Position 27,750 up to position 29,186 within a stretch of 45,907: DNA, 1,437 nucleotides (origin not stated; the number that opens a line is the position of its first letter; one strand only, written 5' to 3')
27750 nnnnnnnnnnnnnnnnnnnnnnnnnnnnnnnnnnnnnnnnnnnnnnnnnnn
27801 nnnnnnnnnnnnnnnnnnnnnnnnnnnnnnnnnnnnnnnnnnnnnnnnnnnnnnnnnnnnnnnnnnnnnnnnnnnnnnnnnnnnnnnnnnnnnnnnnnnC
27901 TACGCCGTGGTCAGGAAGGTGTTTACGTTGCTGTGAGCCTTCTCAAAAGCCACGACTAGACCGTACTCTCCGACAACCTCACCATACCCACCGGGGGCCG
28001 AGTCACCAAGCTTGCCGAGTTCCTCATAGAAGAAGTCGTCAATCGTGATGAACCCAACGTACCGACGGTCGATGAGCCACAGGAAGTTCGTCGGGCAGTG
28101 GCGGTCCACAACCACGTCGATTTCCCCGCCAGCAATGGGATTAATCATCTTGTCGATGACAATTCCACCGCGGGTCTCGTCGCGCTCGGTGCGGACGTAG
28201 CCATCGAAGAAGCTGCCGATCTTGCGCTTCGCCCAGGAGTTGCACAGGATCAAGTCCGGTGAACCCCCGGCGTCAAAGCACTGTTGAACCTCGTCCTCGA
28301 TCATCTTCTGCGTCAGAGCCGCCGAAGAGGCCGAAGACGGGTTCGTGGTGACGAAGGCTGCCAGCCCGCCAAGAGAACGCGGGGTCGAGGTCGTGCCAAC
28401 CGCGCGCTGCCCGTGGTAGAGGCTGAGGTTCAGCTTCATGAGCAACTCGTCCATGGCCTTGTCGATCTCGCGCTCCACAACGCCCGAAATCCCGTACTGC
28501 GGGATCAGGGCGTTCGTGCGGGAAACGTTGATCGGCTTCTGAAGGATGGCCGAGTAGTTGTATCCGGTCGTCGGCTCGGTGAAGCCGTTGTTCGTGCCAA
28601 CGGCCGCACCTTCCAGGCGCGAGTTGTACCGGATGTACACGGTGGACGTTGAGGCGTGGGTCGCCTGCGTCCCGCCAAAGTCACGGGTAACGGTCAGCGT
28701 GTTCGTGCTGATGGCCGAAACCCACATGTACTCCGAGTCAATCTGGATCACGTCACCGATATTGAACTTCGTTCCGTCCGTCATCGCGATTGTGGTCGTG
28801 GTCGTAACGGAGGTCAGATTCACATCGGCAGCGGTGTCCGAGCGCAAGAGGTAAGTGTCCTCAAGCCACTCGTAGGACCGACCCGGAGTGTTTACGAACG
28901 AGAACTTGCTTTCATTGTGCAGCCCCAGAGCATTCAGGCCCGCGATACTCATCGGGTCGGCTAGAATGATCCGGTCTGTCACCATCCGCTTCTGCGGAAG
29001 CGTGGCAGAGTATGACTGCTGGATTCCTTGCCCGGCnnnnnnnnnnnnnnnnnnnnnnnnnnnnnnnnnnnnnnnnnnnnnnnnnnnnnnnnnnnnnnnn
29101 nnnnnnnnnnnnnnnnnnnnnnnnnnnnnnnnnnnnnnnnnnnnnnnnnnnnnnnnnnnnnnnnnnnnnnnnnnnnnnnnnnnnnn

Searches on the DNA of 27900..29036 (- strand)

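Call 41: search_with_rna_model(model_id=R1, sources=[L001, L002, L003, L004, L119, L120, L121, L122, L123, L124, L125, L126, L127, L128, L129, L130, L131, L132, L133, L134, L135, L136, L137, L138, L139, L140, L141, L142, L143, L144, L145, L146, L147, L148, L149, L150, L151, L152, L153, L154, L155, L156, L157, L158, L159, L160, L161, L162, L163, L164, L165, L166, L167, L168, L169, L170, L171, L172, L173, L174, L175, L176, L177, L178, L179, L180, L181, L182, L183, L184, L185, L186, L187, L188], max_evalue=0.01)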
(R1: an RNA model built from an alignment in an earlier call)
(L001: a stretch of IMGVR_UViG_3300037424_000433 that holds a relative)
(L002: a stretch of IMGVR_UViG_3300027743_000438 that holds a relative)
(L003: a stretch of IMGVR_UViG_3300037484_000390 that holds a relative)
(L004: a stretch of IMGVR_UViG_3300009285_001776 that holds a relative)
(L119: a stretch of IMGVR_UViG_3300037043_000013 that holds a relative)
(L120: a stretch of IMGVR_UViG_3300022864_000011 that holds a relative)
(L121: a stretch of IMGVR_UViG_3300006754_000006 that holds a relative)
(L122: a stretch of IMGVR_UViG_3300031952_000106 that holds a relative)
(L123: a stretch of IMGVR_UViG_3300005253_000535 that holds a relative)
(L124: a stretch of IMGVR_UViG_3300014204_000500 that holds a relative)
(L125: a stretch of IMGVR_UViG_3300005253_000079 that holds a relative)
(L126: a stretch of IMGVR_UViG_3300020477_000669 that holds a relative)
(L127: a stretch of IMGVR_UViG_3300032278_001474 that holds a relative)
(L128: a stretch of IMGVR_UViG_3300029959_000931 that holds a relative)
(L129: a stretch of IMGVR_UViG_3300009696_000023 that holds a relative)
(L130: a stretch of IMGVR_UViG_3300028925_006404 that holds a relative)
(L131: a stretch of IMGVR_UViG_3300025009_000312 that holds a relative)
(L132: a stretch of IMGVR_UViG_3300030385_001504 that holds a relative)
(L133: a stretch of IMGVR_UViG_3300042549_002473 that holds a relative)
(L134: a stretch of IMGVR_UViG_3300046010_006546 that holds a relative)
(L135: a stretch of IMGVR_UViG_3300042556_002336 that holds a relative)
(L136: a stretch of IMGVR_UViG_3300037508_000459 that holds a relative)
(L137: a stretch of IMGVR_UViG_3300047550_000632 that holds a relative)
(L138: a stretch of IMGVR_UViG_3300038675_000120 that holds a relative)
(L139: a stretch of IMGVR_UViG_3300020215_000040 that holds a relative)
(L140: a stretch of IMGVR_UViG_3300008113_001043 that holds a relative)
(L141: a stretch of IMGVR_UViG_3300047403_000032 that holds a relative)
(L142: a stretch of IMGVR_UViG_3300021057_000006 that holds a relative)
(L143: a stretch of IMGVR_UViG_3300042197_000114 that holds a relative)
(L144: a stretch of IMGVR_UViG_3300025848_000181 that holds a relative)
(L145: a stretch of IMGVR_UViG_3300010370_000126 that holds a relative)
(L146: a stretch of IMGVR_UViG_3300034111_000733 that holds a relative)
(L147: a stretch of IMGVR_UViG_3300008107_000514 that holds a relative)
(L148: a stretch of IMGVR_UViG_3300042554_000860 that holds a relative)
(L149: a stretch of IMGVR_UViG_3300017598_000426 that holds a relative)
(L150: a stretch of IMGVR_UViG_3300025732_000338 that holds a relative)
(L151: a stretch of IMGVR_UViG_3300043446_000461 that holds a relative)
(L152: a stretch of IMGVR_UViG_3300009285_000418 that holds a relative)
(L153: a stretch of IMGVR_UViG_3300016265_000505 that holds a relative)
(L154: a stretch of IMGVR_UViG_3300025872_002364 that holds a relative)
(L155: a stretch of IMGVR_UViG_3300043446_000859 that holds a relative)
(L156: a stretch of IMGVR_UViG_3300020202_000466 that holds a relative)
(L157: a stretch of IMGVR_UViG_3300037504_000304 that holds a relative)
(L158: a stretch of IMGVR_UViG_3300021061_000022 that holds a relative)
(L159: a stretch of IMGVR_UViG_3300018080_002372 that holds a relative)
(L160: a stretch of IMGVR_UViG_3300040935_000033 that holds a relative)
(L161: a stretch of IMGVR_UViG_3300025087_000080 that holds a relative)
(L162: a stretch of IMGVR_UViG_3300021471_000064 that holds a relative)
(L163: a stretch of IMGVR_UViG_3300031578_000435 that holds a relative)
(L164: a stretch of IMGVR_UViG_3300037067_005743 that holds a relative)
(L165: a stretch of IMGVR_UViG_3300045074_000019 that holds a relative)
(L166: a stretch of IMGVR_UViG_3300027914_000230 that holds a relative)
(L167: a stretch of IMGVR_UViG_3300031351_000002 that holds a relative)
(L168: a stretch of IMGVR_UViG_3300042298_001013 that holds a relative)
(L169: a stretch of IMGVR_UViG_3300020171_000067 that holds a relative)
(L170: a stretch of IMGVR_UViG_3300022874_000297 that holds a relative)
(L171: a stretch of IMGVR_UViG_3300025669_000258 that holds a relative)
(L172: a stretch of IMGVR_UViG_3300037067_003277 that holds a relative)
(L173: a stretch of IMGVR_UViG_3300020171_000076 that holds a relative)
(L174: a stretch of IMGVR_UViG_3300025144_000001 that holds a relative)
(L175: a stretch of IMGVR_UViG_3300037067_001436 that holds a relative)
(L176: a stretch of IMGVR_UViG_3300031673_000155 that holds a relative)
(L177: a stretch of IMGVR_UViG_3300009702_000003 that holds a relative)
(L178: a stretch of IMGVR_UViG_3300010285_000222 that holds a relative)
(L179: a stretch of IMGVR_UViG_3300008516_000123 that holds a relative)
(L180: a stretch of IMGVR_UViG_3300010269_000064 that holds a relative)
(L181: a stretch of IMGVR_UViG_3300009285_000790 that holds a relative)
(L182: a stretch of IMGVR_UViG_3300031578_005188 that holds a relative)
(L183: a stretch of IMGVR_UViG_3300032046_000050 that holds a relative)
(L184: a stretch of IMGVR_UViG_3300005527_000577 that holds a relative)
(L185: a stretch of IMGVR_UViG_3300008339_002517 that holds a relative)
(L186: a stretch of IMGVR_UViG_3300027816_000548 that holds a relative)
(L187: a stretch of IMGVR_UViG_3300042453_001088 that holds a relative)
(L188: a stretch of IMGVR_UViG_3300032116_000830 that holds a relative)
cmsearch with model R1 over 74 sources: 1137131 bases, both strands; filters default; matches with E-value up to 0.01: 10.
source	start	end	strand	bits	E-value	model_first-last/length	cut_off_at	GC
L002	10416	10599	-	75.9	5.6e-19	1-130/130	no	0.65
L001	10652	10826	-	72.5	6e-18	1-130/130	no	0.7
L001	10306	10510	-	70.5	2.3e-17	1-130/130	no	0.65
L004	1832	1920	+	70.4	2.4e-17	1-130/130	no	0.61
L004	2322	2463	+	67.3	2e-16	1-130/130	no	0.63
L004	735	823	+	65.2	8.4e-16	1-130/130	no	0.6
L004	365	453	+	64.1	1.8e-15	1-130/130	no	0.58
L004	962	1190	+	63.3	3.1e-15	1-130/130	no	0.63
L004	1329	1614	+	55.9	4.9e-13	1-130/130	no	0.65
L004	2062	2187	+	34.6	9.5e-07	1-130/130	no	0.65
